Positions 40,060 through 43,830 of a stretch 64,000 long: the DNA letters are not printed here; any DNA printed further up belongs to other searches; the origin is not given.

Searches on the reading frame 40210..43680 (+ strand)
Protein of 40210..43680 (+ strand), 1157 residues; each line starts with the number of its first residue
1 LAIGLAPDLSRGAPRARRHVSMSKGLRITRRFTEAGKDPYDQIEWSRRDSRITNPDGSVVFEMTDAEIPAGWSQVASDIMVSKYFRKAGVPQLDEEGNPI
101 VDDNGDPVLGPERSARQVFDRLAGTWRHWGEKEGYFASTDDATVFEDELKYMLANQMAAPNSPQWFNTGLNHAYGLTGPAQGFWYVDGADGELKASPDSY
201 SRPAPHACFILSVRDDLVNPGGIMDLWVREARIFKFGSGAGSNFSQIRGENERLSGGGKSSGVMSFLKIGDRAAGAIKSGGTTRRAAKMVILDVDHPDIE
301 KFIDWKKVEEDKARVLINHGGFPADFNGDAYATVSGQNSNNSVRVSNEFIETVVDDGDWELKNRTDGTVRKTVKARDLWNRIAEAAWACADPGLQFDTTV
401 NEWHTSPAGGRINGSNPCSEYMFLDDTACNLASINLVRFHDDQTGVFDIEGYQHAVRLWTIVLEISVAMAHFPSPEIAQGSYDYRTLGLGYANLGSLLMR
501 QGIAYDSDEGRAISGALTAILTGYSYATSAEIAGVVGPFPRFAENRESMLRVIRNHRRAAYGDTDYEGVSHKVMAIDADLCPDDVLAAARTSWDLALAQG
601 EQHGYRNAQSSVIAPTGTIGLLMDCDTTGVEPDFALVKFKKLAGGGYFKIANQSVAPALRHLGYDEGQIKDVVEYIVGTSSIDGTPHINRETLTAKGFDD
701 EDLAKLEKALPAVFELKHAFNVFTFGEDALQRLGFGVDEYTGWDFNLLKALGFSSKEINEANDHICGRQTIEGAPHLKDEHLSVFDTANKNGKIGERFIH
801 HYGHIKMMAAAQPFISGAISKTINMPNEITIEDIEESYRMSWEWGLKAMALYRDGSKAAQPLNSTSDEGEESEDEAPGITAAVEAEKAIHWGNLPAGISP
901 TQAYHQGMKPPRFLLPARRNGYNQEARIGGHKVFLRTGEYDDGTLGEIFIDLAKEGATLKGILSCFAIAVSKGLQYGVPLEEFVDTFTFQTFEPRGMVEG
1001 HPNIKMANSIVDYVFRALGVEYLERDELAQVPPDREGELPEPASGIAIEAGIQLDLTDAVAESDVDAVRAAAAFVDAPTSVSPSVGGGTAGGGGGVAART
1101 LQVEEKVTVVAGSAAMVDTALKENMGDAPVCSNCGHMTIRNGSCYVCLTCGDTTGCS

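Call 55: search_protein_families(library=pfam, proteins=[window:40210-43680:+], max_evalue=0.00001)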
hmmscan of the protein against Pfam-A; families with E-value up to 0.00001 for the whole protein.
window:40210-43680:+ (1157 aa): 3 families
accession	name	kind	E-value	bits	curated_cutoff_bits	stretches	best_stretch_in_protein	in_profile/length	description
PF02867.20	Ribonuc_red_lgC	-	1e-130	437.3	23.9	2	207-693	2-461/523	Ribonucleotide reductase, barrel domain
PF08471.15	Ribonuc_red_2_N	-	2.3e-38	131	27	1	56-156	1-103/103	Class II vitamin B12-dependent ribonucleotide reductase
PF12637.14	TSCPD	-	3.3e-10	40.6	22.8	1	924-1019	5-85/88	TSCPD domain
